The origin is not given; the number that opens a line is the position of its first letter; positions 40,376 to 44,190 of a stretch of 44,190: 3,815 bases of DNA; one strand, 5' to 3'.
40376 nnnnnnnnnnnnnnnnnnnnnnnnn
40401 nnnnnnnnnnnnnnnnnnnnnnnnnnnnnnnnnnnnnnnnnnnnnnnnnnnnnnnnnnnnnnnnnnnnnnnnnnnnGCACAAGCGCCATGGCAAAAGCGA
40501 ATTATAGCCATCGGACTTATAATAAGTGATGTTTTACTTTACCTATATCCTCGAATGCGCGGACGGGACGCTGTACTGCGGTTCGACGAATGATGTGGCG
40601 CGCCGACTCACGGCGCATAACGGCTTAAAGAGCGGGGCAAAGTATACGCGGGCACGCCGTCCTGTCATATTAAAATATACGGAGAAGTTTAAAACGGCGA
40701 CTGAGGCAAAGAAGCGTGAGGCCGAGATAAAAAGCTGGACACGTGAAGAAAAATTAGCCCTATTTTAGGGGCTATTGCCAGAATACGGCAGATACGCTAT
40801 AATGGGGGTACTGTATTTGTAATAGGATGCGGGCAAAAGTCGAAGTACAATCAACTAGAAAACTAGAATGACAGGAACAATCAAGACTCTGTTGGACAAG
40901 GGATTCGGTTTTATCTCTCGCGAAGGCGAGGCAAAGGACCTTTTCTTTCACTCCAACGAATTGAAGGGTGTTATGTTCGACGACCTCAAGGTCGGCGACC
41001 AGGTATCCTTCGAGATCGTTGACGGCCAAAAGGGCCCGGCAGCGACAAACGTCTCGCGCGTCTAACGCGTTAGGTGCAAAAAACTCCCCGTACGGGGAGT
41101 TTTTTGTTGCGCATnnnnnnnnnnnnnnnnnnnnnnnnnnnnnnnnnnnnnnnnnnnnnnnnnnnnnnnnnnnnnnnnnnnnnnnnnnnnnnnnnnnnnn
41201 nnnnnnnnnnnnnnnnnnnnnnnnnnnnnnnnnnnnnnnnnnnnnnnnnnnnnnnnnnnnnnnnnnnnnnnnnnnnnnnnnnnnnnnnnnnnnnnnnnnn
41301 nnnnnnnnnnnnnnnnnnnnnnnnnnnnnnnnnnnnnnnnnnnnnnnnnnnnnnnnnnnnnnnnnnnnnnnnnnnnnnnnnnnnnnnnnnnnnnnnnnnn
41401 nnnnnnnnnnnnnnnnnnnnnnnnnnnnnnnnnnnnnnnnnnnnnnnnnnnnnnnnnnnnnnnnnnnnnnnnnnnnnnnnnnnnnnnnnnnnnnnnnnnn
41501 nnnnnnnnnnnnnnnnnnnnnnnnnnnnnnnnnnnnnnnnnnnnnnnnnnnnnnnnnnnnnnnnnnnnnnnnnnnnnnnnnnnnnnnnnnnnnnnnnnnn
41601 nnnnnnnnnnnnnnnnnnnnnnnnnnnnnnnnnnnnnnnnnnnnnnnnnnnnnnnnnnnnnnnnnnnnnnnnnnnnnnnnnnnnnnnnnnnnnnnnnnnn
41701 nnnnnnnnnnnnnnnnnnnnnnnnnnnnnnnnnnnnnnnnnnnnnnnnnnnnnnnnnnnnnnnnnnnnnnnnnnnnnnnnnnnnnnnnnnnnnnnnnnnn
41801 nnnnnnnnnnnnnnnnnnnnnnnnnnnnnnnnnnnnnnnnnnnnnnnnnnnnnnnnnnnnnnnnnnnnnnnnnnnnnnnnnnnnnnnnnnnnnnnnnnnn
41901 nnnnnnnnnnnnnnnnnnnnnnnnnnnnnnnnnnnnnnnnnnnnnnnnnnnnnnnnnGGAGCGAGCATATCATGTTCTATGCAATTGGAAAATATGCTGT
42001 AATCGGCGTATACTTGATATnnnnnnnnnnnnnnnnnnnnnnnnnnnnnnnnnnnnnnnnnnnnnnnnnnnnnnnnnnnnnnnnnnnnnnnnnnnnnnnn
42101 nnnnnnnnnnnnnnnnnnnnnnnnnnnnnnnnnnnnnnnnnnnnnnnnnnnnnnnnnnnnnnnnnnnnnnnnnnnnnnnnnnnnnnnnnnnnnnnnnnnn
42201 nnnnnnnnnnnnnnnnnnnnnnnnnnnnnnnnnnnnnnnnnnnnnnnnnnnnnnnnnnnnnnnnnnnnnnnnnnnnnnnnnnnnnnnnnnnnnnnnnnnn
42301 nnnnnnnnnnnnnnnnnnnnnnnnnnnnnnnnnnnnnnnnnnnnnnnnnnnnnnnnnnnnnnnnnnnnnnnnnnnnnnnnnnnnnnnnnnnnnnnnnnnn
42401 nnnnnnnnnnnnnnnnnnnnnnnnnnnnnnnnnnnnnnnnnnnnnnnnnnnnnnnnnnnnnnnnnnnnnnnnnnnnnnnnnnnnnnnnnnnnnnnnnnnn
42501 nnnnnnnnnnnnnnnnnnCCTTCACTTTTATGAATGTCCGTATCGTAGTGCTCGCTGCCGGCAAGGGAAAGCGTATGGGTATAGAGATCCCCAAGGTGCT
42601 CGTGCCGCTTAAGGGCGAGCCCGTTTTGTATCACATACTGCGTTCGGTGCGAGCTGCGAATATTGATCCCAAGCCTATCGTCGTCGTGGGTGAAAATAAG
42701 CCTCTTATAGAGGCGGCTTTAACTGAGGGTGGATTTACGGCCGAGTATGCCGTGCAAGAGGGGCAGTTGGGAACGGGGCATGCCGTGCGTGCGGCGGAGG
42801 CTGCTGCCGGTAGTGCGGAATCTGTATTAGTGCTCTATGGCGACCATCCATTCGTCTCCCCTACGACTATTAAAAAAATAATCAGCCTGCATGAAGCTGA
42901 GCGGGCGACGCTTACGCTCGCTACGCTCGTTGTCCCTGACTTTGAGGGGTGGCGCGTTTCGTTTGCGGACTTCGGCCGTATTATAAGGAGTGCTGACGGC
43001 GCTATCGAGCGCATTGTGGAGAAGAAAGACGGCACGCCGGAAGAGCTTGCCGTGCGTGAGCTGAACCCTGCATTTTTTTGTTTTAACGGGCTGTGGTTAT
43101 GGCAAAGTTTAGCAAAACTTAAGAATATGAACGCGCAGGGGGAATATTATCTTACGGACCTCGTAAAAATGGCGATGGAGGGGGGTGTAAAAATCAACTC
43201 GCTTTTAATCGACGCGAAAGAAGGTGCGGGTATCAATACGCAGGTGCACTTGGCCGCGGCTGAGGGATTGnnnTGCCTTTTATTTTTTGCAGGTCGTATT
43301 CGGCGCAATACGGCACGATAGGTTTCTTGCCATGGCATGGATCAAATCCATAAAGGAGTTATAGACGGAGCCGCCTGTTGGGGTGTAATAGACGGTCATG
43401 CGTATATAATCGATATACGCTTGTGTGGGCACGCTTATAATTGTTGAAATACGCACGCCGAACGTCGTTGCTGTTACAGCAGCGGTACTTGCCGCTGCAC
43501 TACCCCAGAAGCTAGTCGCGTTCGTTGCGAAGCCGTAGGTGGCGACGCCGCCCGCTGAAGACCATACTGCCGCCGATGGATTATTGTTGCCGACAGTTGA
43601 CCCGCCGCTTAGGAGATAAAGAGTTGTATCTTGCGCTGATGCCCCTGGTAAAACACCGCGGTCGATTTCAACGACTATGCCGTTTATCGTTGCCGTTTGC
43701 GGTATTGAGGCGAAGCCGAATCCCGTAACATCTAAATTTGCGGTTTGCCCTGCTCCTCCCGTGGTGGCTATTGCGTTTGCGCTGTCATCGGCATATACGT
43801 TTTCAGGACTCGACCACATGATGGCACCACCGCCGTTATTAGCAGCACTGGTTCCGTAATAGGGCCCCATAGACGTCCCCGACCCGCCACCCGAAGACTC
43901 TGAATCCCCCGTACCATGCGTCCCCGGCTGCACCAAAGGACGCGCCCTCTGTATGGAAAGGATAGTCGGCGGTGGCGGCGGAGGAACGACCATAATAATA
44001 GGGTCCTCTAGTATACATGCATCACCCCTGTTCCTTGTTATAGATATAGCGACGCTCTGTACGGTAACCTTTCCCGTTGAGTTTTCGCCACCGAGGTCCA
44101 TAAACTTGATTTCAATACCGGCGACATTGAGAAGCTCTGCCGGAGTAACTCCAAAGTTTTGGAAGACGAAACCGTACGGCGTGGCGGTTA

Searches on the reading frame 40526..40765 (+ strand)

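Call 30: search_protein_families(library=pfam, proteins=[window:40526-40765:+], max_evalue=0.001)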
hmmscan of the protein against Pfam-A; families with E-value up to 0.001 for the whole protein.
window:40526-40765:+ (80 aa): 1 family
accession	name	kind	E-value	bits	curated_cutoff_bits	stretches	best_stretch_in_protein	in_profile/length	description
PF01541.30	GIY-YIG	-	1.2e-18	67.6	22.6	1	4-76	2-76/78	GIY-YIG catalytic domain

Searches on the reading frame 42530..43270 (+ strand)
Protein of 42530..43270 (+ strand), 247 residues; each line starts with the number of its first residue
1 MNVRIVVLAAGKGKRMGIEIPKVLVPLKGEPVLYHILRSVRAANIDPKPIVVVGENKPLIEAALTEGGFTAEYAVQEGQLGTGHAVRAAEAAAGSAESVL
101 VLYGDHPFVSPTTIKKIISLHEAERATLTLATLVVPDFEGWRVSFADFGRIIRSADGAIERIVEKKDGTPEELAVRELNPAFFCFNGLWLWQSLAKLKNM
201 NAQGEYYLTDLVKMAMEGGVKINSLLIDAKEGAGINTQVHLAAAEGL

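Call 20: find_related_loci(query=window:42530-43270:+, collection=genome_contigs, flank=10000)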
Query window:42530-43270:+ (247 aa) in genome_contigs; peptide patterns used: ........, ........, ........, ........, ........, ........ (x = any residue, [..] = any of these).
113 stretches matched a pattern; 5 encode a relative of the query (tblastn E <= 1e-3); 5 distinct loci.
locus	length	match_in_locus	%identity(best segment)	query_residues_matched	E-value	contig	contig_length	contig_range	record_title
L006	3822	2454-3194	88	1-247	6e-151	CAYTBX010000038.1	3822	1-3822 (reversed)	MAG TPA_asm: uncultured Candidatus Saccharibacteria bacterium isolate ERP113451_co1_2 genome assembly, contig: NODE_3645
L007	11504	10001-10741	89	1-247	1e-140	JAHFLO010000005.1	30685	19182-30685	MAG: Candidatus Harrisonbacteria bacterium isolate nzgw435 NODE_484_length_30686_cov_9.252511, whole genome shotgun sequ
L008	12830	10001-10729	47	2-245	7e-73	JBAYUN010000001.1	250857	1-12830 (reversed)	MAG: Candidatus Paceibacterota bacterium isolate SO_2016_LW3_36 scaffold00049_LW162_2016, whole genome shotgun sequence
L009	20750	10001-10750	46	5-247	2e-72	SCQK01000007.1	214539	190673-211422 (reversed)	MAG: Patescibacteria group bacterium isolate DP16D_bin.9 DP16D_bin.9-53158, whole genome shotgun sequence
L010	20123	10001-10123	32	5-45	9e-5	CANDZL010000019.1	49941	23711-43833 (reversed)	MAG TPA_asm: uncultured Hungatella sp. isolate SRR18439530_bin.9_metawrap_v1.3_MAG genome assembly, contig: NODE.171_len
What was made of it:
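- Tried and rejected: The GTDB scan returned relatives at 89% identity or less, not the source genome (call 20).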

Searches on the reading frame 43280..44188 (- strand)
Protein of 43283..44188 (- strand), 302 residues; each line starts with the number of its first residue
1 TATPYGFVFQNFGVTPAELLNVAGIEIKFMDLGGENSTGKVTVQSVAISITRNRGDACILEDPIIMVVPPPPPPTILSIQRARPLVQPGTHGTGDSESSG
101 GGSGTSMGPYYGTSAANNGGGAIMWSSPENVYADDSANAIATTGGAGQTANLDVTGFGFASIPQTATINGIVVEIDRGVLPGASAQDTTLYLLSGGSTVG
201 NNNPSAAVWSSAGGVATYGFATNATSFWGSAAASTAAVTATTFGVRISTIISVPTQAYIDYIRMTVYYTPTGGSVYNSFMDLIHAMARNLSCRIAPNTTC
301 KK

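Call 17: find_encoding_contigs(protein=window:43280-44101:-, flank=10000, max_places=6)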
Protein window:43280-44101:- (273 aa): no gene with exactly this product is on record in the collection.
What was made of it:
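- Tried and rejected: An exact look-up of the window's right-end protein found nothing on record (call 17).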

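Call 26: find_homologous_proteins(query=window:43283-44188:-, max_evalue=1e-10)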
Query seq(302 aa) (302 aa): 15 proteins with E <= 1e-10 among 6743 candidates.
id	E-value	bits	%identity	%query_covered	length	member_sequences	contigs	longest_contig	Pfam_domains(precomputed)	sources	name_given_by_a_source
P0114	1.3e-149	515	77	100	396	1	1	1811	-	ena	-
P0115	1.2e-86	309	52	100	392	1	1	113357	-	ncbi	-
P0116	9.3e-78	280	48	95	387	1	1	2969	-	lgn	-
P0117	2.5e-76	275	49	95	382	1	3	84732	-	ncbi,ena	-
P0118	8.2e-59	217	45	95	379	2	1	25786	-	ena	-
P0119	6.6e-55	205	42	96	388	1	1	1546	-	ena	-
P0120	6.7e-55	205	44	96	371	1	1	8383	-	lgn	-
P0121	1.2e-46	177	38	95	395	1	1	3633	-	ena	-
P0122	2.8e-37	147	74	30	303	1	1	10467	PF21722.5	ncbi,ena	-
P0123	3.2e-33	133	70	29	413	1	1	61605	PF21722.5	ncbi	-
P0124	2.3e-15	75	38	41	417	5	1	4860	-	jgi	jgi:hypothetical protein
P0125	2.5e-12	65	39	51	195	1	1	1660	-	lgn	-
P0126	2.8e-12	65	34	59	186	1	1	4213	-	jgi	jgi:hypothetical protein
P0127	2.9e-12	65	30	56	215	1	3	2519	-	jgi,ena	-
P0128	3.0e-11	61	37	53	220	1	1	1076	-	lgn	-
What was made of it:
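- Tried and rejected: A homology search with the partial right-end protein gave a best hit of only 77% identity and no contig from the same organism (call 26).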

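Call 35: find_related_loci(query=window:43283-44188:-, collection=metagenome_contigs, flank=10000)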
Query window:43283-44188:- (302 aa) in metagenome_contigs; peptide patterns used: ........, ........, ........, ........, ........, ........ (x = any residue, [..] = any of these).
145 stretches matched a pattern, but none encodes a relative of the query by tblastn (E <= 1e-3).
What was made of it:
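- Tried and rejected: A JGI metagenome scan with that protein returned no relatives (call 35).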
